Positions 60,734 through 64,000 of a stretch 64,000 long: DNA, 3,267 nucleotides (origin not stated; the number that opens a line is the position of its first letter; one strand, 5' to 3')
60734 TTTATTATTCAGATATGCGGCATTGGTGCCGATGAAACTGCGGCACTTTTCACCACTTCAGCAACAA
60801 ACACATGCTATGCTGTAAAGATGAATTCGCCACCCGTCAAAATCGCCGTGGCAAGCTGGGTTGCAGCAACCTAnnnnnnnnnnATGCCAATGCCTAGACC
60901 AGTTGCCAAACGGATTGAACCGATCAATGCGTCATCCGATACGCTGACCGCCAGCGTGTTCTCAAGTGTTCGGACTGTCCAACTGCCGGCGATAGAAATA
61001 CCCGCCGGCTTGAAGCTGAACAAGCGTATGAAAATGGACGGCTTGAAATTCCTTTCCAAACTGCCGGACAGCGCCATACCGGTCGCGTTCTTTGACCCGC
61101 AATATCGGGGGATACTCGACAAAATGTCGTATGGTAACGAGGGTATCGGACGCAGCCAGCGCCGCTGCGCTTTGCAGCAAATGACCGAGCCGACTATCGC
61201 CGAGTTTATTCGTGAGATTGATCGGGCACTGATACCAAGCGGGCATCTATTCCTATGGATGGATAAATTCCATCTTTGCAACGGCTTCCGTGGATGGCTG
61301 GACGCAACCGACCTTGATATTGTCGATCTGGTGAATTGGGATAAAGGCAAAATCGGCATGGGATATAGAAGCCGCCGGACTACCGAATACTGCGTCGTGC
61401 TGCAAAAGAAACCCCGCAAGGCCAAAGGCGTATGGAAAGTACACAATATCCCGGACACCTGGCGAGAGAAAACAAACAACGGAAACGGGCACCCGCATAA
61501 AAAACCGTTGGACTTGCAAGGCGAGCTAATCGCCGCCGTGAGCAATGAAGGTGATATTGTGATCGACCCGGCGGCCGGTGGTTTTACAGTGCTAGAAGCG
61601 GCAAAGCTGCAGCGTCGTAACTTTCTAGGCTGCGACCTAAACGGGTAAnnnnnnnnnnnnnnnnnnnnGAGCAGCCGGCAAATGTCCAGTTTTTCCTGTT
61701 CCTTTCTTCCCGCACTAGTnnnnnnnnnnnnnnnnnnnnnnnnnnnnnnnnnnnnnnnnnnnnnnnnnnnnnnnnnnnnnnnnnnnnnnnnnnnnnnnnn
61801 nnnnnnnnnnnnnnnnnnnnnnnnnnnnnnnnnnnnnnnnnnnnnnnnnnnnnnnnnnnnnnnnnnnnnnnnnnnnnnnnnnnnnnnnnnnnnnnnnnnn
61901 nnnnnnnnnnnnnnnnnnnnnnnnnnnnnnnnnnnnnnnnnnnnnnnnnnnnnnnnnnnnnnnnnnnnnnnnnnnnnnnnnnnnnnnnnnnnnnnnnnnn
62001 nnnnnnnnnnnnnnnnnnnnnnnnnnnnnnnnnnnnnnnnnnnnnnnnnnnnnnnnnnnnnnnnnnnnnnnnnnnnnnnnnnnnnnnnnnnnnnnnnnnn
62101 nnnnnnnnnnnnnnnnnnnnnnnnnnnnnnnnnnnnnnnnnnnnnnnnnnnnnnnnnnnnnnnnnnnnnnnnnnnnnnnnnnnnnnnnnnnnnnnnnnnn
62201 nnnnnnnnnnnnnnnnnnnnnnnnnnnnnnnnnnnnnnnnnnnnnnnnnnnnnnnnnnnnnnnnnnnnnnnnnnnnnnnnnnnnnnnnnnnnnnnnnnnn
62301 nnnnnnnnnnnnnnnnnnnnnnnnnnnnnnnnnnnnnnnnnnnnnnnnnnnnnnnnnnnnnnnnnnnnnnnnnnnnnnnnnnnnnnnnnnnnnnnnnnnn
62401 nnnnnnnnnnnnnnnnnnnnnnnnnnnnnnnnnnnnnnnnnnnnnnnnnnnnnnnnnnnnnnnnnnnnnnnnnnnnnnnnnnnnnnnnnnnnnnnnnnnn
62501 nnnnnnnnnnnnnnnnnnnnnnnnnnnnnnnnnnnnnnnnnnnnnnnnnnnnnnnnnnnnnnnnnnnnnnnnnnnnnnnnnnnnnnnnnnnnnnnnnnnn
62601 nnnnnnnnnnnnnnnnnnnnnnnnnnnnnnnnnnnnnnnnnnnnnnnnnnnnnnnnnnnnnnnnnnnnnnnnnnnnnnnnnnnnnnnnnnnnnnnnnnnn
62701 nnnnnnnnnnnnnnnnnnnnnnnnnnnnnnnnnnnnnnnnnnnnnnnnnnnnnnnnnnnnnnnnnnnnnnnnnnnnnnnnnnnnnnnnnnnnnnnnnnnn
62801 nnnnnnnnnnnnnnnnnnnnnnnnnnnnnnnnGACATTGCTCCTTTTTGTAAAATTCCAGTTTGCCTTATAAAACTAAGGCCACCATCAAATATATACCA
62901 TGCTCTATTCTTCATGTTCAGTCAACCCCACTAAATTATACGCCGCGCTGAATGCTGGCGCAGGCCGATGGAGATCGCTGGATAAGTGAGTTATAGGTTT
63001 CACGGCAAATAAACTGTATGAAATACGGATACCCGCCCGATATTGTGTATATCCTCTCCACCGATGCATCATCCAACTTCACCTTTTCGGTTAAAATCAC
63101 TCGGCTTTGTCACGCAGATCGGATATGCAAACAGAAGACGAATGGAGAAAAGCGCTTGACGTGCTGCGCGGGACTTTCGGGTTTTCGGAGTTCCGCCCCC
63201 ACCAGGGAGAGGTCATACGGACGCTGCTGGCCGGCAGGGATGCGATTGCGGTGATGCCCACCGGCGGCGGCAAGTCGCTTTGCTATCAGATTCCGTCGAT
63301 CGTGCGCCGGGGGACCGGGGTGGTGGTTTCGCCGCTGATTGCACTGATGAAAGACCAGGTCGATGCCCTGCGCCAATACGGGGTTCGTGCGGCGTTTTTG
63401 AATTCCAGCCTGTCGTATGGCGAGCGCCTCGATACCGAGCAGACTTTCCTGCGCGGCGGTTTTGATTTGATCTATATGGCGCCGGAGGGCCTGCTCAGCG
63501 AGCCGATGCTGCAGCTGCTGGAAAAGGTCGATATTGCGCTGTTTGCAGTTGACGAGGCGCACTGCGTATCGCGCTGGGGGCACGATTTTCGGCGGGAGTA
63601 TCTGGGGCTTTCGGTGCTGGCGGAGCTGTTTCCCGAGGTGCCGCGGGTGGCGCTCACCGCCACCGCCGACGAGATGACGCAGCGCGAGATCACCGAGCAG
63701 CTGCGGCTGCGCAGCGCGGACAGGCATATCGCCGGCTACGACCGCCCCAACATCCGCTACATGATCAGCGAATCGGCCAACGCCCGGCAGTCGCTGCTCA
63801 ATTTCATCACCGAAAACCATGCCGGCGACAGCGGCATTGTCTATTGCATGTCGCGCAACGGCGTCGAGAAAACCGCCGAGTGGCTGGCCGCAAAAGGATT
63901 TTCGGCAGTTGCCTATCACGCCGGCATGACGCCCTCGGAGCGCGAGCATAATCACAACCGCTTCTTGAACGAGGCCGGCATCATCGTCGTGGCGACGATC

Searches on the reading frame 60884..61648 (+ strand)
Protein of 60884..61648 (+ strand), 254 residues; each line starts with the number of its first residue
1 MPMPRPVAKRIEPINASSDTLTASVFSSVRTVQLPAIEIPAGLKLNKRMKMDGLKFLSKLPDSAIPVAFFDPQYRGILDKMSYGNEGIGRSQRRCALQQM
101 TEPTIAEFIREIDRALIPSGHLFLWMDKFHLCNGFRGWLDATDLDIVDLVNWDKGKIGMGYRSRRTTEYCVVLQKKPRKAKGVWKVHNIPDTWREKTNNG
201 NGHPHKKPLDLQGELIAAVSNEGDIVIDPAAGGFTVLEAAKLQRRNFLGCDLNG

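Call 5: search_protein_families(library=pfam, proteins=[window:60884-61648:+], max_evalue=0.01)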
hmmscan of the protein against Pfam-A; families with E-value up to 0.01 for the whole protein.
window:60884-61648:+ (254 aa): 1 family
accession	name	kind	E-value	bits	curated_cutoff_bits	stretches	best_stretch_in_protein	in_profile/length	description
PF01555.25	N6_N4_Mtase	-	1.4e-15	58.3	26.7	1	163-253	126-212/221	DNA methylase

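Call 7: search_protein_families(library=padloc, proteins=[window:60884-61648:+], max_evalue=0.1)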
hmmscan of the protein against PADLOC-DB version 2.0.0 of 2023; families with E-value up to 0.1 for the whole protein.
window:60884-61648:+ (254 aa): 42 families (the best 25 are shown)
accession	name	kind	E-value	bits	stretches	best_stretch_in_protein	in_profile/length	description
PDLC03271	MTase_II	-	2.4e-82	274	1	45-252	11-218/228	Type II methyltransferase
PDLC03379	MTase_II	-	3.9e-19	67.5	1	51-252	24-229/267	Type II methyltransferase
PDLC03371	MTase_II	-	1e-18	65.9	2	175-253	167-241/260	Type II methyltransferase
PDLC03299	MTase_II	-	3.5e-14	51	1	181-253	178-246/296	Type II methyltransferase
PDLC03339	MTase_II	-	2e-11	41.3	1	178-253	186-260/399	Type II methyltransferase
PDLC03387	MTase_II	-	5.8e-11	40.1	2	178-253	188-264/289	Type II methyltransferase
PDLC03265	MTase_II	-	3.5e-10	37.8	2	201-252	265-316/333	Type II methyltransferase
PDLC03300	MTase_II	-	6.5e-10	36.5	1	181-253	197-265/302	Type II methyltransferase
PDLC03320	MTase_II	-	7.3e-10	36.5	1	178-253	192-263/289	Type II methyltransferase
PDLC03216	MTase_II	-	7.6e-10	36.3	1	179-251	169-242/364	Type II methyltransferase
PDLC03353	MTase_II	-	3.1e-09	34.8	1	180-253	172-239/260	Type II methyltransferase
PDLC03354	MTase_II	-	1.5e-08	32.1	1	187-251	305-369/425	Type II methyltransferase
PDLC03738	oMTase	-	2e-08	31.3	1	194-251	194-252/376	orphan methyltransferase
PDLC03238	MTase_II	-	1.4e-07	28.9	2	201-252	302-353/428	Type II methyltransferase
PDLC03251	MTase_II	-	5.1e-07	27.2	1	198-252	200-254/282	Type II methyltransferase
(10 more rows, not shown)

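Call 8: search_protein_families(library=ncbifam, proteins=[window:60884-61648:+], max_evalue=0.1)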
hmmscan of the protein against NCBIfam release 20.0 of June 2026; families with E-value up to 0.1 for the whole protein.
window:60884-61648:+ (254 aa): 3 families
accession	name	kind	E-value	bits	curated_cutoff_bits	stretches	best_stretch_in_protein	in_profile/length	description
NF008572.0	PRK11524.1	equivalog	6.1e-11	42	292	1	194-253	186-245/294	adenine-specific DNA-methyltransferase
NF050803.1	DnaMtaseCcrMCaul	equivalog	1.7e-07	30.5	830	1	194-251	176-234/350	adenine-specific DNA-methyltransferase CcrM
NF010253.0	PRK13699.1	subfamily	2.7e-05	23.9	244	1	52-252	8-193/226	DNA methyltransferase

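Call 11: find_encoding_contigs(protein=window:60884-61648:+, flank=10000, max_places=10)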
Protein window:60884-61648:+ (254 aa): no gene with exactly this product is on record in the collection.

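Call 13: find_homologous_proteins(query=window:60884-61648:+)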
Query window:60884-61648:+ (254 aa): 3191 proteins with E <= 0.001 among 4023 candidates; the best 120 are listed.
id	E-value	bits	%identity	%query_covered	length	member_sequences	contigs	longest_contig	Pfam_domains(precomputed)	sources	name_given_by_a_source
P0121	1.4e-169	580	100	99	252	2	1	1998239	PF01555.25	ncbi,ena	-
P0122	1.0e-133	463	78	99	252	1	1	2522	PF01555.25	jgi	-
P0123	8.4e-132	456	77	99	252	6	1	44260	PF01555.25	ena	-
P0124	9.7e-132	456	76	98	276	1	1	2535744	PF01555.25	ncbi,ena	-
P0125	3.3e-131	454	77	99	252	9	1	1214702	PF01555.25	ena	-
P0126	5.9e-131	454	75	99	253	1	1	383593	PF01555.25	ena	-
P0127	1.5e-130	452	76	99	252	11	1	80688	PF01555.25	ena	-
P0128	6.9e-130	450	74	99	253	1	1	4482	PF01555.25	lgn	-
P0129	3.2e-129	448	81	92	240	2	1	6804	PF01555.25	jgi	-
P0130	1.8e-128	445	78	99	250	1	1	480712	PF01555.25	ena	-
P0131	4.0e-128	444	74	99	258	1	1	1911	PF01555.25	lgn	-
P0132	7.5e-128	443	76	99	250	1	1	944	PF01555.25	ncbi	-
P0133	1.4e-127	442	73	99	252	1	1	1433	PF01555.25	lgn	-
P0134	1.9e-127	442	75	99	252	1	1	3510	PF01555.25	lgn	-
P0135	4.2e-127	441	77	99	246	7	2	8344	PF01555.25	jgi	-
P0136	2.2e-126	439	80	92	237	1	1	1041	PF01555.25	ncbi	-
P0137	6.7e-126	437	74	99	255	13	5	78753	PF01555.25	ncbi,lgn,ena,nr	ncbi:MAG: DNA methyltransferase [Gammaproteobacteria bacterium]|nr:DNA methyltransferase [Gammaprote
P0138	1.2e-125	436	74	100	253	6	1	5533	PF01555.25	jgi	-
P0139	3.5e-125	435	74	99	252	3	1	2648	PF01555.25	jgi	-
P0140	3.6e-125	435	74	99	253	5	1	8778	PF01555.25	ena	-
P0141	4.8e-125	434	74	99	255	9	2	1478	PF01555.25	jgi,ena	-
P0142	9.9e-125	433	76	99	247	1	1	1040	PF01555.25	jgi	-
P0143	1.3e-124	433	73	99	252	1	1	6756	PF01555.25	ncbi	-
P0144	1.3e-124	433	73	99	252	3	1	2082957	PF01555.25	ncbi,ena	-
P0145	2.4e-123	429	74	98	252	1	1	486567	PF01555.25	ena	-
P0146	2.9e-123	428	74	97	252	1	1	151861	PF01555.25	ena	-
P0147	4.8e-123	428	71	99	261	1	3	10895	PF01555.25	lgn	-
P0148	8.4e-123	427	72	99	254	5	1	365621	PF01555.25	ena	-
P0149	1.1e-122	427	76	93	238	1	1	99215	PF01555.25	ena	-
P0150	3.5e-122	425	79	89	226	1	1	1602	PF01555.25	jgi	-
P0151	4.4e-122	424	71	99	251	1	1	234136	PF01555.25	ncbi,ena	-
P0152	1.3e-120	420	71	99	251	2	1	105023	PF01555.25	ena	-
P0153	1.8e-120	419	76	89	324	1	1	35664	PF01555.25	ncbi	ncbi:MAG: DNA methyltransferase [bacterium]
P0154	2.4e-120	419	72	99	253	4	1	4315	PF01555.25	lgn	-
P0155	1.1e-119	417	72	99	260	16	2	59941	PF01555.25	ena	-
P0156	1.5e-119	416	72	99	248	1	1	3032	PF01555.25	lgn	-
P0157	4.5e-119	415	71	99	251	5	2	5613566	PF01555.25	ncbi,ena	-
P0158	1.1e-117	410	71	96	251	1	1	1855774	PF01555.25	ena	-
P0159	1.1e-117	410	74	92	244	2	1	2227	PF01555.25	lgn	-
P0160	2.2e-117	409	67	99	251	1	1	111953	PF01555.25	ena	-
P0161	3.1e-117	409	76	93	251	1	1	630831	PF01555.25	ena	-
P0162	3.8e-117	408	69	99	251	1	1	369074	PF01555.25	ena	-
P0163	5.7e-116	404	71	94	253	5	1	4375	PF01555.25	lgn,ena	-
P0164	6.0e-116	404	68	99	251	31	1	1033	PF01555.25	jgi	jgi:site-specific DNA-methyltransferase (adenine-specific)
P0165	8.8e-116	404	64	99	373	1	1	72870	PF01555.25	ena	-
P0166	9.8e-116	404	67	100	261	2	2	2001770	PF01555.25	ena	-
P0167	1.5e-115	403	68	99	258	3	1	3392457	PF01555.25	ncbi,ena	-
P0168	2.0e-115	403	70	95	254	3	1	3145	PF01555.25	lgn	-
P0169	4.6e-115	401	69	99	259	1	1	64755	PF01555.25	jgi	-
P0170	4.6e-115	401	70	97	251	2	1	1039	PF01555.25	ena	-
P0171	1.3e-114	400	69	99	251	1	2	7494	PF01555.25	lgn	-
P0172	1.7e-114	400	72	93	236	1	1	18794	PF01555.25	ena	-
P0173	1.9e-114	399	72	92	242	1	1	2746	PF01555.25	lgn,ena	-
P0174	2.5e-114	399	70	99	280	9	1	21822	PF01555.25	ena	-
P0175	2.7e-114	399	69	98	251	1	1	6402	PF01555.25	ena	-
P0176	3.8e-114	398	68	99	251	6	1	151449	PF01555.25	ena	-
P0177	6.5e-114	398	69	99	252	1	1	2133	PF01555.25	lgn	-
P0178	6.7e-114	398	68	99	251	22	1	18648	PF01555.25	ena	-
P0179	7.3e-114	398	67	99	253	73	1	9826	PF01555.25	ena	-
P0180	2.5e-113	396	69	99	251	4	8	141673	PF01555.25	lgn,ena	-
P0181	8.2e-113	394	71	95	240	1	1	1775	PF01555.25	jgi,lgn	-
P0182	1.0e-112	394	68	99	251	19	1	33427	PF01555.25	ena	-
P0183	1.2e-112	394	69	96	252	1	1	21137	PF01555.25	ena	-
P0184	1.2e-112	394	67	99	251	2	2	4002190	PF01555.25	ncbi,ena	-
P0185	2.0e-112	393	68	99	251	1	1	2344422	PF01555.25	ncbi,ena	-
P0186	2.0e-112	393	66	99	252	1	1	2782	PF01555.25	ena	-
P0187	2.0e-112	393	71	93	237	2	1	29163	PF01555.25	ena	-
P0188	2.1e-112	393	79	80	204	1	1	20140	PF01555.25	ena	-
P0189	2.3e-112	393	68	99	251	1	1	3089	PF01555.25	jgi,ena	-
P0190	3.0e-112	392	67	99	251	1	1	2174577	PF01555.25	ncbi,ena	-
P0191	3.6e-112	392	66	100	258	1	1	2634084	PF01555.25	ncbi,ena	-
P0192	3.8e-112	392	68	99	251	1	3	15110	PF01555.25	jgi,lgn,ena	-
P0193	4.4e-112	392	67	99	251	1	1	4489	PF01555.25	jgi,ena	-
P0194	4.4e-112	392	67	99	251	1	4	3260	PF01555.25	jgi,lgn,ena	-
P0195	6.4e-112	391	67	99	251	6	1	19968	PF01555.25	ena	-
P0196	6.4e-112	391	70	91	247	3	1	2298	PF01555.25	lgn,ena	-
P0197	1.5e-111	390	69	93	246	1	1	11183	PF01555.25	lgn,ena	-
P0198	1.5e-111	390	68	99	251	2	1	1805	PF01555.25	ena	-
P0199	1.6e-111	390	71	91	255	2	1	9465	PF01555.25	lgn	-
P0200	1.6e-111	390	67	99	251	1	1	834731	PF01555.25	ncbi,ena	-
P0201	1.7e-111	390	66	99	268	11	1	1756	PF01555.25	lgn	-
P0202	2.1e-111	389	67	99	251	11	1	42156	PF01555.25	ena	-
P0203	2.3e-111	389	67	99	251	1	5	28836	PF01555.25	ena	-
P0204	3.1e-111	389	66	99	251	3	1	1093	PF01555.25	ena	-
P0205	3.2e-111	389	66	98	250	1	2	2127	PF01555.25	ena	-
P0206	3.9e-111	389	69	93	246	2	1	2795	PF01555.25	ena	-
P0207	4.1e-111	389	67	99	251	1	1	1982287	PF01555.25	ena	-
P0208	4.1e-111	389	67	99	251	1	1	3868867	PF01555.25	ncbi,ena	-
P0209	5.2e-111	388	67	99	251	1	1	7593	PF01555.25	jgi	jgi:site-specific DNA-methyltransferase (adenine-specific)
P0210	6.1e-111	388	70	91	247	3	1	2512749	PF01555.25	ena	-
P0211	7.9e-111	388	70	92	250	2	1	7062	PF01555.25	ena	-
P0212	1.0e-110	387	67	99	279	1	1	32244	PF01555.25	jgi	-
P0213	1.1e-110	387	67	97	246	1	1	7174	PF01555.25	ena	-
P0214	1.4e-110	387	65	99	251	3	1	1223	PF01555.25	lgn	-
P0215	1.7e-110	386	69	92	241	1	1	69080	PF01555.25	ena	-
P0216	2.1e-110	386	66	99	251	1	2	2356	PF01555.25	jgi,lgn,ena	-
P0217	2.1e-110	386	66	99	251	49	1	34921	PF01555.25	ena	-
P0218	2.5e-110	386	67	97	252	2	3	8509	PF01555.25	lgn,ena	-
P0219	2.7e-110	386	67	99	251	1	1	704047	PF01555.25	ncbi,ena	-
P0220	3.8e-110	385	67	99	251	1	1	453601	PF01555.25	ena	-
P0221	4.8e-110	385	67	99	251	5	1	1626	PF01555.25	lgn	-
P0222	5.2e-110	385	65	99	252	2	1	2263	PF01555.25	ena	-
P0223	5.9e-110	385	65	99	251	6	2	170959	PF01555.25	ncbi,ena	-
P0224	5.9e-110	385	71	92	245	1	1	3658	PF01555.25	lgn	-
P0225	6.4e-110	385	67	99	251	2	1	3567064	PF01555.25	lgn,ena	-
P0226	7.3e-110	384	67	99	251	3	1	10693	PF01555.25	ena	-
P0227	8.5e-110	384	66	99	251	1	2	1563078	PF01555.25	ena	-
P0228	8.6e-110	384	67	99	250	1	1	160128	PF01555.25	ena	-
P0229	8.9e-110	384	72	91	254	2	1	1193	PF01555.25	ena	-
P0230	1.1e-109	384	65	98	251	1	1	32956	PF01555.25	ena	-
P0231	1.3e-109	384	70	92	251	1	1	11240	PF01555.25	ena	-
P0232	1.4e-109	384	65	98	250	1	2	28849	PF01555.25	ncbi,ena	-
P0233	1.4e-109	384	67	99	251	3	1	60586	PF01555.25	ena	-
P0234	1.5e-109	383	73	88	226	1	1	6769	PF01555.25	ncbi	ncbi:MAG: DNA methyltransferase [Gammaproteobacteria bacterium]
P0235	1.5e-109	383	71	91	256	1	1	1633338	PF01555.25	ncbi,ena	-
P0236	1.8e-109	383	67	98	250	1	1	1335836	PF01555.25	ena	-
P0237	1.8e-109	383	65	98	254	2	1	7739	PF01555.25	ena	-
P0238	2.0e-109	383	69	94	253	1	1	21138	PF01555.25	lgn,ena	-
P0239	2.5e-109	383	70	92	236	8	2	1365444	PF01555.25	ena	-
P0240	2.9e-109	382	67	99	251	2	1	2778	PF01555.25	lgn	-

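Call 14: find_encoding_contigs(protein=P0121, flank=10000, max_places=5)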
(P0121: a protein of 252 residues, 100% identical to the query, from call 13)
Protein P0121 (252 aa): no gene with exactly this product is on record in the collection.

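Call 15: find_encoding_contigs(protein=P0124, flank=10000, max_places=5)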
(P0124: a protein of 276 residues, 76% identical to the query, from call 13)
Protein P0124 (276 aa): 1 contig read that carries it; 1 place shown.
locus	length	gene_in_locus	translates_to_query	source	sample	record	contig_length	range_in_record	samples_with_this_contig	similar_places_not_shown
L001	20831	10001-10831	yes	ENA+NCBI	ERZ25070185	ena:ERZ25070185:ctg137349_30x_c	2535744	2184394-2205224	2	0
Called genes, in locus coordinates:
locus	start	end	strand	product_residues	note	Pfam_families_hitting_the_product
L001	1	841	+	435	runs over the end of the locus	PF03447:NAD_binding_3, PF00742:Homoserine_dh, PF01842:ACT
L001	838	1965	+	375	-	PF00291:PALP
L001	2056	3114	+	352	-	-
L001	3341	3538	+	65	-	-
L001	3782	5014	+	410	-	-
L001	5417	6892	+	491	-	PF00682:HMGL-like, PF22617:HCS_D2, PF08502:LeuA_dimer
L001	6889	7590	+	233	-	PF03167:UDG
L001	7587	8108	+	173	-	PF00583:Acetyltransf_1, PF13673:Acetyltransf_10, PF13508:Acetyltransf_7, PF08445:FR47 (weak)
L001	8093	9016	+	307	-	PF00291:PALP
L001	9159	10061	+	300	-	PF03104:DNA_pol_B_exo1 (weak), PF10108:DNA_pol_B_exo2, PF13482:RNase_H_2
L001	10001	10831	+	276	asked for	PF01555:N6_N4_Mtase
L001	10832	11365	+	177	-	-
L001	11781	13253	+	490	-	PF00496:SBP_bac_5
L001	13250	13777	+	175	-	PF03734:YkuD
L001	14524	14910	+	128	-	-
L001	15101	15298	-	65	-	-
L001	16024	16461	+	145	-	-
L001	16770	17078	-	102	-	-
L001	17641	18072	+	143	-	-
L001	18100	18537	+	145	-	-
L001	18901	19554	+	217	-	-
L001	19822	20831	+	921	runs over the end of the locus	-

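Call 21: find_encoding_contigs(protein=P0125, flank=10000, max_places=5)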
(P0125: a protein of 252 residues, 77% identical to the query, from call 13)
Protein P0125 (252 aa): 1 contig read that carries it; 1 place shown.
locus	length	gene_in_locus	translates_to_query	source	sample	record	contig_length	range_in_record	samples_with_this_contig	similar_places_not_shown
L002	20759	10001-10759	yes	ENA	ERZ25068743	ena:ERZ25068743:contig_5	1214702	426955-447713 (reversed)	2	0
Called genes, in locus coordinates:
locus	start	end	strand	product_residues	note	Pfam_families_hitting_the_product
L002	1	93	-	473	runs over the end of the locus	PF00330:Aconitase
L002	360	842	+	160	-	PF00578:AhpC-TSA, PF08534:Redoxin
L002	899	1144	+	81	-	PF09360:zf-CDGSH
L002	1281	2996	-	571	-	PF09423:PhoD, PF19050:PhoD_2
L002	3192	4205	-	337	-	PF00355:Rieske, PF19298:KshA_C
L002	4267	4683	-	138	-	PF00293:NUDIX, PF14815:NUDIX_4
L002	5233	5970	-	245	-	-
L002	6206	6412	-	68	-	PF00293:NUDIX, PF14815:NUDIX_4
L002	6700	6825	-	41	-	-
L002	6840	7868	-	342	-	-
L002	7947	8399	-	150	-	PF24838:8xMP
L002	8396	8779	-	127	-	PF08937:ThsB_TIR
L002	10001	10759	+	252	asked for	PF01555:N6_N4_Mtase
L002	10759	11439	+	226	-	-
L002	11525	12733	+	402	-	PF01555:N6_N4_Mtase, PF01844:HNH, PF14279:HNH_5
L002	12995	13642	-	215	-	PF01121:CoaE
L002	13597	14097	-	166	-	PF01478:Peptidase_A24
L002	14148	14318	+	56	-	-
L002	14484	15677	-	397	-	PF01960:ArgJ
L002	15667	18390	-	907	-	PF07517:SecA_DEAD, PF00270:DEAD (faint), PF01043:SecA_PP_bind, PF21090:P-loop_SecA, PF07516:SecA_SW, PF02810:SEC-C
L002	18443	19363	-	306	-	PF03331:LpxC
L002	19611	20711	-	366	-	PF00091:Tubulin, PF12327:FtsZ_C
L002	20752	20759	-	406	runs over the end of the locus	PF00012:HSP70 (faint), PF14450:FtsA, PF02491:SHS2_FTSA, PF06277:EutA (weak), PF06723:MreB_Mbl, PF14450:FtsA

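Call 53: find_related_loci(query=window:60890-61645:+, collection=metagenome_contigs, flank=4000)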
Query window:60890-61645:+ (252 aa) in metagenome_contigs; peptide patterns used: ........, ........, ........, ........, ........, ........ (x = any residue, [..] = any of these).
412 stretches matched a pattern; 198 encode a relative of the query (tblastn E <= 1e-3); the best 80 are kept; 80 distinct loci.
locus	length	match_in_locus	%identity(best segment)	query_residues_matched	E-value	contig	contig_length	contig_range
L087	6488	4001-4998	65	1-252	5e-115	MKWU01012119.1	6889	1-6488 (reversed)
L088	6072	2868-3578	66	15-252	2e-107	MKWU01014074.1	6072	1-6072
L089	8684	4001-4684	64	22-250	7e-102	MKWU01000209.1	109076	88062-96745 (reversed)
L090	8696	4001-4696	64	18-250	2e-101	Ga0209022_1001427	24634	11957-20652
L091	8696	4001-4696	64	18-250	2e-101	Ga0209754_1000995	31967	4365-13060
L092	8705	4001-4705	60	17-252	2e-101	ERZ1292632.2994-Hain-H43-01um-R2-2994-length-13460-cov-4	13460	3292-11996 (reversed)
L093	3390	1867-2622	57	7-252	2e-102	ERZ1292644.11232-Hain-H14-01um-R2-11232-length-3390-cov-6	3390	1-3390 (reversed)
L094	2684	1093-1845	56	8-252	2e-103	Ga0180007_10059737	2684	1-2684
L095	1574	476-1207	60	8-252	3e-107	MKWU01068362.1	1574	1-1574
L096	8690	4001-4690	62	21-250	3e-100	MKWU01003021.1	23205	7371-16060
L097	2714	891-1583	60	20-251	8e-102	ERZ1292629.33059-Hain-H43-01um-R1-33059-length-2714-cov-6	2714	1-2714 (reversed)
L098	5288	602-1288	60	23-252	8e-98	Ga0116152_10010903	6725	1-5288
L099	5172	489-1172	63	23-251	1e-97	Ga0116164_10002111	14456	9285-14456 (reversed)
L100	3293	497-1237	57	6-252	1e-96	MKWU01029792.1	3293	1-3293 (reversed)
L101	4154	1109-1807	56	17-250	1e-93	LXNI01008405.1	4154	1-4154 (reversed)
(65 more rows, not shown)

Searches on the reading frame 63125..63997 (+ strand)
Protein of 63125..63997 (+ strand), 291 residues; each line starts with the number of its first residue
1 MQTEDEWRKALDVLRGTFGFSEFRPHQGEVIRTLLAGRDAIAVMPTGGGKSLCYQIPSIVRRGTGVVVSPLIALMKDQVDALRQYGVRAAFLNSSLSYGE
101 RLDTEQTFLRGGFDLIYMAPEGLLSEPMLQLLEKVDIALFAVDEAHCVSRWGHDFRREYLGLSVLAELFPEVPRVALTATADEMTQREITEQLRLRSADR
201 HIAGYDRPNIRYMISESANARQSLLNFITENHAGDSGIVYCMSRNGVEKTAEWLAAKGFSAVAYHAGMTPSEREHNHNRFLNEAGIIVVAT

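Call 78: search_protein_families(library=pfam, proteins=[window:63125-63997:+], max_evalue=0.001)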
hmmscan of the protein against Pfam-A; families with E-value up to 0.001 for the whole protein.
window:63125-63997:+ (291 aa): 3 families
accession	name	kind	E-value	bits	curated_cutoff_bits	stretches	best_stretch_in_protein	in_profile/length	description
PF00270.35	DEAD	-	9.5e-24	84.4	26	1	24-183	1-162/167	DEAD/DEAH box helicase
PF00271.37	Helicase_C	-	1.5e-09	38.5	23.5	1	222-291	4-72/110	Helicase conserved C-terminal domain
PF04851.21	ResIII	-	0.00032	21.1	22.5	1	22-181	3-162/164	Type III restriction enzyme, res subunit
